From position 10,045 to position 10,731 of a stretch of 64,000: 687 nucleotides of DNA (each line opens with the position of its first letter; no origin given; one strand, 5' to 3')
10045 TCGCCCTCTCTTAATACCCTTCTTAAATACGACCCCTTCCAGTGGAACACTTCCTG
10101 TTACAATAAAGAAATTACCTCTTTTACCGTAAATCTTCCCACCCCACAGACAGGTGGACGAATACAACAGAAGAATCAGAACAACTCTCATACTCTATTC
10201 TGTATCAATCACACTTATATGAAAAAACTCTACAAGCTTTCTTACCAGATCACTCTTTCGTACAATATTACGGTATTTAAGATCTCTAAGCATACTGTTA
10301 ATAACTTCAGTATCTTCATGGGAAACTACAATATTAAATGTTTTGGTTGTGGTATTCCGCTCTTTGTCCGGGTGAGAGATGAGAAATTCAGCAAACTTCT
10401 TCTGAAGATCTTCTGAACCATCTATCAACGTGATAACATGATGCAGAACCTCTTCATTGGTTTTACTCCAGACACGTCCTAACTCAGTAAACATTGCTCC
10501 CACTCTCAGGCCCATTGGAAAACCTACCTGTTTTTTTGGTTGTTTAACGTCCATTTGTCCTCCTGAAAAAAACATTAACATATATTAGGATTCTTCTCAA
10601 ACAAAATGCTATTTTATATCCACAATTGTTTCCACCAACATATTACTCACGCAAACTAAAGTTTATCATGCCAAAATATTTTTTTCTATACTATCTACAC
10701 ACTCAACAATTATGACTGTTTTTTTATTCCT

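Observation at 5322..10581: Seven-gene operon wiring secreted proteins to a eukaryotic-like Ser/Thr kinase, PP2C phosphatase and an ankyrin membrane protein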

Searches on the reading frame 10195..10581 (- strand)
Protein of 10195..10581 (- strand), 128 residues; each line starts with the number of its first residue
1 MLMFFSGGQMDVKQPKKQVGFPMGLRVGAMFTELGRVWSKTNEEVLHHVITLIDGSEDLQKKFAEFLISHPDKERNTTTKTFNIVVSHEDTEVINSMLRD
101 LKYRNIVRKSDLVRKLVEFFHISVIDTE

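Call 3: search_protein_families(library=pfam, max_evalue=0.01, proteins=[window:10195-10581:-])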
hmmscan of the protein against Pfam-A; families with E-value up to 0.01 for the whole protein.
window:10195-10581:- (128 aa): 2 families
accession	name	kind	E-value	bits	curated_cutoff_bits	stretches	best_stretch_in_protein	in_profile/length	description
PF02671.26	PAH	-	0.0044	17.1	21.3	0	40-67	18-45/45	Paired amphipathic helix repeat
PF10432.14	bact-PGI_C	-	0.0084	16.5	24.5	1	23-87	28-93/151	Bacterial phospho-glucose isomerase C-terminal SIS domain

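Call 6: search_protein_families(library=ncbifam, max_evalue=0.01, proteins=[window:10195-10581:-])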
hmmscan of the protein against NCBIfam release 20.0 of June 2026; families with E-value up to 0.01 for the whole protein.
window:10195-10581:- (128 aa): 0 families

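Call 7: search_protein_families(library=padloc, max_evalue=0.01, proteins=[window:10195-10581:-])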
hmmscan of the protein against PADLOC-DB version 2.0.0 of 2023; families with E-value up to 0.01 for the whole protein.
window:10195-10581:- (128 aa): 0 families

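Call 55: search_solved_structures(query=A6, max_evalue=10)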
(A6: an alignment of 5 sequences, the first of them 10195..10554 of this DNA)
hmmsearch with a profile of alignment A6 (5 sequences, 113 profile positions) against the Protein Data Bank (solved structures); distinct sequences matched with E-value up to 10: 14.
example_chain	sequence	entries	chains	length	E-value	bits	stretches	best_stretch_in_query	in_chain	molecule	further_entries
3cxg_A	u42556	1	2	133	0.32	14.6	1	22-55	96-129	Putative thioredoxin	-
5fhd_A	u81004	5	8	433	0.47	14.1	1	13-98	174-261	Uncharacterized protein | ATP-dependent DNA helicase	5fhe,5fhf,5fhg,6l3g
5ftb_A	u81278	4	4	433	0.47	14.1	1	13-98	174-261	TPR DOMAIN PROTEIN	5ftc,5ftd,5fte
7zjs_B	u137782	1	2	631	0.47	14.1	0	13-66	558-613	Double-strand-break repair protein rad21 homolog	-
6wg3_C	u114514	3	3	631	0.49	14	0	13-66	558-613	Double-strand-break repair protein rad21 homolog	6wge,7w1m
5ftf_A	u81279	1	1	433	0.49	14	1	13-98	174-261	TPR DOMAIN PROTEIN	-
5xt3_A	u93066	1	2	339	0.54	13.9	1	7-51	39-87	Phosphodiesterase acting on cyclic dinucleotides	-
5xsi_A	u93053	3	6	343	0.54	13.9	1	7-51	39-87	Phosphodiesterase acting on cyclic dinucleotides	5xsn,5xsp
5lm1_A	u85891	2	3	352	1.1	12.9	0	20-57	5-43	Tyrosine-protein phosphatase non-receptor type 23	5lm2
8sjb_C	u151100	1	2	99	1.3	12.7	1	20-58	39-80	Protein S100-A9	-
8sjc_C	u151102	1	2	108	1.4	12.5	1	20-58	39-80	Protein S100-A9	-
1irj_A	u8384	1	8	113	1.8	12.2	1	20-58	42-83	Migration Inhibitory Factor-Related Protein 14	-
1xk4_C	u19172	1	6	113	1.8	12.2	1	20-58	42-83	Calgranulin B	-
4ggf_C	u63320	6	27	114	1.9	12.1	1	20-58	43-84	Protein S100-A9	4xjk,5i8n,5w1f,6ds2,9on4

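Call 58: search_protein_families(library=pfam, alignment_id=A6, max_evalue=10)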
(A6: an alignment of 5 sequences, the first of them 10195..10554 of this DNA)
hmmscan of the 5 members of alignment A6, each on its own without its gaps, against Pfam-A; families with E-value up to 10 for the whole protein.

A. member 1, window:10195-10554:- (119 aa): 6 families
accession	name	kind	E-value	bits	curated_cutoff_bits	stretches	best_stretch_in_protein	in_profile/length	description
PF02671.26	PAH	-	0.0039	17.3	21.3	1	31-58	18-45/45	Paired amphipathic helix repeat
PF10432.14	bact-PGI_C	-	0.0069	16.8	24.5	1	14-78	28-93/151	Bacterial phospho-glucose isomerase C-terminal SIS domain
PF24843.1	DUF7720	-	0.012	16.1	27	1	76-106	44-74/81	Family of unknown function (DUF7720)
PF21273.3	SNX17-27-31_F1_FERM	-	0.063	13.6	26.7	1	31-71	21-61/90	Sortin nexin 17/27/31, FERM domain, F1 lobe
PF12687.12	DUF3801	-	0.17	12.3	24.1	1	63-97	63-97/131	Protein of unknown function (DUF3801)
PF11647.13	MLD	-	0.2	12.2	35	1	44-72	43-71/81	Membrane Localization Domain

B. families by the number of members that match (of 5 scanned): 6 families
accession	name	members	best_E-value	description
PF02671.26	PAH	1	0.0039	Paired amphipathic helix repeat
PF10432.14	bact-PGI_C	1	0.0069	Bacterial phospho-glucose isomerase C-terminal SIS domain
PF24843.1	DUF7720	1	0.012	Family of unknown function (DUF7720)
PF21273.3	SNX17-27-31_F1_FERM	1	0.063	Sortin nexin 17/27/31, FERM domain, F1 lobe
PF12687.12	DUF3801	1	0.17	Protein of unknown function (DUF3801)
PF11647.13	MLD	1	0.2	Membrane Localization Domain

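Call 60: find_homologous_proteins(query=A6, max_evalue=0.01)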
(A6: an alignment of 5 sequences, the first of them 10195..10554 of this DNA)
Query A6 (5 sequences) (119 aa, profile of the alignment): 59 proteins with E <= 0.01 among 922 candidates.
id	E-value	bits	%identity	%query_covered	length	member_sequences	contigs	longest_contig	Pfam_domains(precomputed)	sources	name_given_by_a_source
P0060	5.1e-48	180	32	18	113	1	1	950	-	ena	-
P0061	8.6e-48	179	-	-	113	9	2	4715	-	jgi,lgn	jgi:hypothetical protein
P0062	2.4e-47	178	32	18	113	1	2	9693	-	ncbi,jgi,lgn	ncbi:MAG: hypothetical protein PVH61_42615 [Candidatus Aminicenantes bacterium]|jgi:hypothetical pro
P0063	2.6e-47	178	35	19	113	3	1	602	-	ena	-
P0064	2.7e-47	178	33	28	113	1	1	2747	-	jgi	jgi:hypothetical protein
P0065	3.3e-47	177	-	-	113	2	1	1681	-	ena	-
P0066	6.4e-47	176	39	19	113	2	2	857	-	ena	-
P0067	6.8e-47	176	35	19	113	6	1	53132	-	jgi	jgi:hypothetical protein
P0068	8.1e-47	176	-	-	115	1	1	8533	-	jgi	-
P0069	1.1e-46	176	35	19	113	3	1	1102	-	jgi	jgi:hypothetical protein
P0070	2.4e-46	175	36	18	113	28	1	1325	-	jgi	jgi:hypothetical protein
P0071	3.2e-46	174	39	19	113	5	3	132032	-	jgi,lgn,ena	-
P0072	3.4e-46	174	39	19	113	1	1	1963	-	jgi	jgi:hypothetical protein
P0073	4.8e-46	174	35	19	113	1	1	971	-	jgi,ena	-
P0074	6.3e-46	173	36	18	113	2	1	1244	-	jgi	jgi:hypothetical protein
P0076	8.5e-46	173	33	28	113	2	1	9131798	-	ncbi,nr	ncbi:MAG: hypothetical protein JSV88_11305 [Candidatus Aminicenantes bacterium]|nr:MAG: hypothetical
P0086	4.0e-43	164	32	18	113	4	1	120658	-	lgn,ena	-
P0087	5.0e-43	164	-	-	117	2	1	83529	-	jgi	jgi:hypothetical protein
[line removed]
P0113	1.3e-28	117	73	97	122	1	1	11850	-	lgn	-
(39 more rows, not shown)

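Call 61: find_encoding_contigs(protein=P0113, flank=10000, max_places=3)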
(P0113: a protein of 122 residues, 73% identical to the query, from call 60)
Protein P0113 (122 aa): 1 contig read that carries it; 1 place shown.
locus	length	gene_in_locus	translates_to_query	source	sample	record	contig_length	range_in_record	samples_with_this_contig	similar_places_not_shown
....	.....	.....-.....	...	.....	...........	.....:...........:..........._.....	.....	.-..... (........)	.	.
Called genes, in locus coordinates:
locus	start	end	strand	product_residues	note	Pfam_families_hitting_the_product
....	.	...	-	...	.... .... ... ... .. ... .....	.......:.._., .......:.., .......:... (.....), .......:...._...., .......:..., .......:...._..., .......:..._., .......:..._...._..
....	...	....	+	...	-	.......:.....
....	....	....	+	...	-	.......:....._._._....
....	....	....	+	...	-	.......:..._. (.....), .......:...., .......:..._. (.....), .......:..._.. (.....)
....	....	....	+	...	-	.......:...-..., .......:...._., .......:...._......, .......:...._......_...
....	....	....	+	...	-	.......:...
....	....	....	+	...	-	-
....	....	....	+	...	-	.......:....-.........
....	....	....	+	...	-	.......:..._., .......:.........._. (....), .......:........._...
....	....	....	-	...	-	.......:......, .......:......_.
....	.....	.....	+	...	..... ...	-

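Call 62: find_encoding_contigs(protein=P0076, flank=10000, max_places=3)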
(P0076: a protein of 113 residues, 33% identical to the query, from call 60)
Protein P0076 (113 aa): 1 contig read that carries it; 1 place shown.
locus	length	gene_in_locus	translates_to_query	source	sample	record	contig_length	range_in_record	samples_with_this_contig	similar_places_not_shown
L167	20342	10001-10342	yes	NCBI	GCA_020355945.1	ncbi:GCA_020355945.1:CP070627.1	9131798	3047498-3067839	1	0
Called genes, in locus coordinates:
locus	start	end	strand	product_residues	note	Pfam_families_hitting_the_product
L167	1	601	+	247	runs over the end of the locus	PF01025:GrpE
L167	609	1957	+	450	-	PF00012:HSP70, PF06723:MreB_Mbl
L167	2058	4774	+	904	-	PF07495:Y_Y_Y, PF00512:HisKA, PF02518:HATPase_c, PF00072:Response_reg, PF07228:SpoIIE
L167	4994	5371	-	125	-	PF00072:Response_reg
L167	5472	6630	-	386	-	PF00450:Peptidase_S10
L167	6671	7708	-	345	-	PF18719:ArlS_N (weak)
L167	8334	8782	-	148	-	-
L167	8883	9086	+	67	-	-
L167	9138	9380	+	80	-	PF19891:DUF6364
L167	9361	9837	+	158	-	PF13470:PIN_3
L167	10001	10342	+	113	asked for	-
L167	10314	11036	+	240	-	-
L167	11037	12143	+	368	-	-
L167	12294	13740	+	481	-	PF13428:TPR_14 (faint), PF14559:TPR_19 (faint), PF12895:ANAPC3 (faint), PF00515:TPR_1 (weak), PF07719:TPR_2 (faint), PF13181:TPR_8 (faint), PF13424:TPR_12 (weak), PF13432:TPR_16 (weak), +3 more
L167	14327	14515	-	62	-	PF28317:Lant_leader_dom (weak)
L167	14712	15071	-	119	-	PF12844:HTH_19, PF13560:HTH_31, PF01381:HTH_3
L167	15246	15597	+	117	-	PF01807:Zn_ribbon_DnaG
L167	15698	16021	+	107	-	-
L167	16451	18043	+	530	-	-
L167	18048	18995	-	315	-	PF00563:EAL, PF08668:HDOD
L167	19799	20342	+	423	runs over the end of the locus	PF00989:PAS (weak), PF13426:PAS_9, PF08447:PAS_3, PF02518:HATPase_c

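Call 64: find_encoding_contigs(protein=P0071, flank=8000, max_places=3)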
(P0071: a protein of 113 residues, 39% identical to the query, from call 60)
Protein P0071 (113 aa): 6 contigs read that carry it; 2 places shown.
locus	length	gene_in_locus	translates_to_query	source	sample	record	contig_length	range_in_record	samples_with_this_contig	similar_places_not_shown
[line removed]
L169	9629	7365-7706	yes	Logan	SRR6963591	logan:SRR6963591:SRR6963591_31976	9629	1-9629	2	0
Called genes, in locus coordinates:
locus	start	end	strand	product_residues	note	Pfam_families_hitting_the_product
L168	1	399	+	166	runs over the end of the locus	PF02915:Rubrerythrin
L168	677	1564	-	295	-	PF02629:CoA_binding, PF13380:CoA_binding_2 (weak), PF13607:Succ_CoA_lig, PF00549:Ligase_CoA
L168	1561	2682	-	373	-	PF02222:ATP-grasp (faint), PF08442:ATP-grasp_2, PF13549:ATP-grasp_5 (weak), PF24948:Citrate_synth_N, PF00549:Ligase_CoA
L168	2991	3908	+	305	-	-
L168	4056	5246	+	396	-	PF03130:HEAT_PBS (faint), PF02985:HEAT (faint), PF13646:HEAT_2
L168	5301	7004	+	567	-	PF12796:Ank_2, PF13857:Ank_5, PF12796:Ank_2, PF13637:Ank_4, PF12796:Ank_2, PF13857:Ank_5, PF12796:Ank_2, PF13637:Ank_4, +12 more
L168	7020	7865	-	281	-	-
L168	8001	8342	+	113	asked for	-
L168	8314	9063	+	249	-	-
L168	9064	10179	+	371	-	-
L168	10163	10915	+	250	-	PF13505:OMP_b-brl (faint)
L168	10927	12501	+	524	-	PF00069:Pkinase, PF07714:PK_Tyr_Ser-Thr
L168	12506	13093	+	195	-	PF12796:Ank_2, PF13637:Ank_4 (weak), PF13857:Ank_5, PF13606:Ank_3 (faint), PF13637:Ank_4, PF00023:Ank (weak)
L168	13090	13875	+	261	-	PF13568:OMP_b-brl_2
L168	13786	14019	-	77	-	-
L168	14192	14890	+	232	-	PF13568:OMP_b-brl_2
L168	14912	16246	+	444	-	PF00079:Serpin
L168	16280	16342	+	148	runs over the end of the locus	PF03724:META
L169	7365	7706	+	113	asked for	-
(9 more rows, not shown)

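Call 65: find_encoding_contigs(protein=P0086, flank=8000, max_places=3)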
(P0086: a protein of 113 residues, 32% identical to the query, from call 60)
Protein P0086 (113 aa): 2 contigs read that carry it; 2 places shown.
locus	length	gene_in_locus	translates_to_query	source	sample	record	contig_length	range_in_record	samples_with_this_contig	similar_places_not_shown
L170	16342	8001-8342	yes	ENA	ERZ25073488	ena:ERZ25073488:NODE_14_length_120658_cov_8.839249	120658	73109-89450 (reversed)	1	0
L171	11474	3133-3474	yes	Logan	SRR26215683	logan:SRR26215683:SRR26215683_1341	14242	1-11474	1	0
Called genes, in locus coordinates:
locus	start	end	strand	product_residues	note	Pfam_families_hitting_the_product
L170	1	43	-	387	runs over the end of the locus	PF07075:NamZ_N, PF20732:NamZ_C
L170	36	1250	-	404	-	PF12704:MacB_PCD, PF02687:FtsX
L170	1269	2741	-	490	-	PF01336:tRNA_anti-codon, PF00152:tRNA-synt_2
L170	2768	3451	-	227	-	PF01841:Transglut_core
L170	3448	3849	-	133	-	PF01029:NusB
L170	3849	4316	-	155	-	PF00885:DMRL_synthase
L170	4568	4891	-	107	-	PF00149:Metallophos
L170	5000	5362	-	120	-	PF12833:HTH_18, PF00165:HTH_AraC (weak)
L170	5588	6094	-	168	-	-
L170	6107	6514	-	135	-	-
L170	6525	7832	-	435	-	PF00079:Serpin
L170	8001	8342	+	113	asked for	-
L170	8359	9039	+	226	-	-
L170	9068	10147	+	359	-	-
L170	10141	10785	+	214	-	-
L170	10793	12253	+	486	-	PF00069:Pkinase, PF07714:PK_Tyr_Ser-Thr, PF06293:Kdo (weak)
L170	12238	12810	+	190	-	PF12796:Ank_2, PF13606:Ank_3 (faint), PF13637:Ank_4, PF00023:Ank (weak)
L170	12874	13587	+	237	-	PF13568:OMP_b-brl_2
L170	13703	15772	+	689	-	PF08487:VIT, PF13757:VIT_2 (weak), PF13768:VWA_3, PF00092:VWA, PF13519:VWA_2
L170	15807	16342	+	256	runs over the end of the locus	PF09721:Exosortase_EpsH (weak)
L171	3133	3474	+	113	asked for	-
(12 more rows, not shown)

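Call 66: find_encoding_contigs(protein=P0087, flank=8000, max_places=3)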
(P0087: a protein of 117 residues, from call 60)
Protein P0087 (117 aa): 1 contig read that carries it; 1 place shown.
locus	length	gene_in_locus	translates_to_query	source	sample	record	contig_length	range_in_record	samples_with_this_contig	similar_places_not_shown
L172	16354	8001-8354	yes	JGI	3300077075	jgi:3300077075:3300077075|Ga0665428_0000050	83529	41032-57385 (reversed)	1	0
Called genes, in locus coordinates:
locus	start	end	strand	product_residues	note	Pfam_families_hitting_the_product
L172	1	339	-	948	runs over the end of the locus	PF16819:DUF5074 (faint), PF07494:Reg_prop (faint), PF07495:Y_Y_Y, PF12833:HTH_18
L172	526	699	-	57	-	-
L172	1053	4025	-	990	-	PF00515:TPR_1 (faint), PF07719:TPR_2 (faint), PF13428:TPR_14 (faint), PF13424:TPR_12 (weak), PF13432:TPR_16 (faint), PF14938:SNAP, PF12770:CHAT, PF03568:Separin_C (weak)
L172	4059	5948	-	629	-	PF01435:Peptidase_M48, PF00515:TPR_1 (faint), PF07719:TPR_2 (faint), PF13174:TPR_6 (faint), PF13371:TPR_9 (faint), PF13428:TPR_14 (faint), PF13431:TPR_17 (faint), PF14559:TPR_19 (weak)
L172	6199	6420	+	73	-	-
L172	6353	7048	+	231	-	-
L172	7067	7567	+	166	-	-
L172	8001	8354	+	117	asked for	-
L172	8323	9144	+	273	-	-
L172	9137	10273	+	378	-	-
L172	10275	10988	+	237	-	-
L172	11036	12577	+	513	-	PF13248:Zn_ribbon_3 (faint), PF00069:Pkinase, PF07714:PK_Tyr_Ser-Thr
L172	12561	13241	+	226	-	PF12796:Ank_2, PF00023:Ank (faint), PF12796:Ank_2, PF13637:Ank_4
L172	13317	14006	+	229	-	PF13505:OMP_b-brl, PF13568:OMP_b-brl_2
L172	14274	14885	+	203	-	PF13568:OMP_b-brl_2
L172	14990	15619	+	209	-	PF13568:OMP_b-brl_2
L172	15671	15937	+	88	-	-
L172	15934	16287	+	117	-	PF00165:HTH_AraC (weak), PF12833:HTH_18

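Call 75: predict_structure(alignment_id=A9)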
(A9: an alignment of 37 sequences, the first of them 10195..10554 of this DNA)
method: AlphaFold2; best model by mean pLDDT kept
length: 119 residues; sequences in the alignment: 37
mean_pLDDT: 82.9   pTM: 0.76
mean pLDDT of the five models: 82.9, 80.7, 79.7, 79.3, 75.6
residues with pLDDT >= 90: 34; 70-90: 66; 50-70: 15; < 50: 4
segments of 3 or more residues with pLDDT < 50: 1-3
pLDDT, mean of each block of 10 residues (from residue 1): 64 86 93 92 90 88 69 86 88 70 90 78
secondary structure, 60 per line:
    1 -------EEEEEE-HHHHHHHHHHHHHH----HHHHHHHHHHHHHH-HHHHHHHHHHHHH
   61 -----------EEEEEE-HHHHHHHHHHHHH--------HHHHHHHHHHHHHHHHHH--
elements in order: E8-13 H15-28 H33-46 H48-60 E72-77 H79-91 H100-117

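Call 78: fold_search(model_id=the predicted structure, library=pdb)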
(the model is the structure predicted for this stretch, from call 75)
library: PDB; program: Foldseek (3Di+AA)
matches with E <= 10: 94; with E <= 0.001: 0
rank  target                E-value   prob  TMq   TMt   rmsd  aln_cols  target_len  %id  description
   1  9f0x_E                2.4e-02  0.99  0.48  0.50   6.8       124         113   10  CryoEM structure of the F plasmid relaxosome in its pre-initiation state, derived from the ds-27_+143-R Locally-refine (released 2025-06-04)
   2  9f0y_F                2.4e-02  0.99  0.45  0.45   6.5       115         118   12  CryoEM structure of the F plasmid relaxosome with TraI in its TE mode, derived from the ss-27_+8ds+9_+143-R Locally-re (released 2025-06-04)
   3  9f0z_G                2.7e-02  0.99  0.47  0.50   4.7       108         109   10  CryoEM structure of the F plasmid relaxosome with truncated TraI1-863 in its TE mode, derived from the ss-27_+8ds+9_+1 (released 2025-06-04)
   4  9f0y_E                3.4e-02  0.96  0.44  0.47   8.2       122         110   10  CryoEM structure of the F plasmid relaxosome with TraI in its TE mode, derived from the ss-27_+8ds+9_+143-R Locally-re (released 2025-06-04)
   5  9f12_E                3.6e-02  0.97  0.43  0.46   6.1       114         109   10  CryoEM structure of the F plasmid relaxosome with oriT DNA ss-27_-3ds-2_+143 and TraI its TE mode, derived from ss-27_ (released 2025-06-04)
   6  9f0z_E                3.9e-02  0.95  0.44  0.47   8.4       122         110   11  CryoEM structure of the F plasmid relaxosome with truncated TraI1-863 in its TE mode, derived from the ss-27_+8ds+9_+1 (released 2025-06-04)
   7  9f10_E                4.3e-02  0.99  0.49  0.52   5.3       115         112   13  CryoEM structure of the F plasmid relaxosome with TraI in its TE mode, without accessory protein TraM. Derived from th (released 2025-06-04)
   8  9f0x_F                4.6e-02  0.98  0.48  0.48   7.1       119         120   13  CryoEM structure of the F plasmid relaxosome in its pre-initiation state, derived from the ds-27_+143-R Locally-refine (released 2025-06-04)
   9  9f0y_G                4.9e-02  0.98  0.49  0.54   4.6       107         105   14  CryoEM structure of the F plasmid relaxosome with TraI in its TE mode, derived from the ss-27_+8ds+9_+143-R Locally-re (released 2025-06-04)
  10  9f11_G                1.1e-01  0.95  0.48  0.54   5.1       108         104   16  CryoEM structure of the F plasmid relaxosome with oriT DNA ss-27_+3ds+4_+143 and TraI its TE mode, derived from ss-27_ (released 2025-06-04)
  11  9f0x_G                1.9e-01  0.93  0.50  0.57   5.2       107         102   12  CryoEM structure of the F plasmid relaxosome in its pre-initiation state, derived from the ds-27_+143-R Locally-refine (released 2025-06-04)
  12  6oaw_B                3.5e-01  0.54  0.47  0.19   7.2       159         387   12  Crystal structure of a CRISPR Cas-related protein (released 2019-04-10)
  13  6oaw_A                9.1e-01  0.33  0.46  0.18   9.8       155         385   12  Crystal structure of a CRISPR Cas-related protein (released 2019-04-10)
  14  4lrv_C                1.5e+00  0.28  0.44  0.49   5.8       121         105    9  Crystal structure of DndE from Escherichia coli B7A involved in DNA phosphorothioation modification (released 2013-08-28)
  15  4lrv_N                1.7e+00  0.20  0.41  0.45   5.4       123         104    8  Crystal structure of DndE from Escherichia coli B7A involved in DNA phosphorothioation modification (released 2013-08-28)
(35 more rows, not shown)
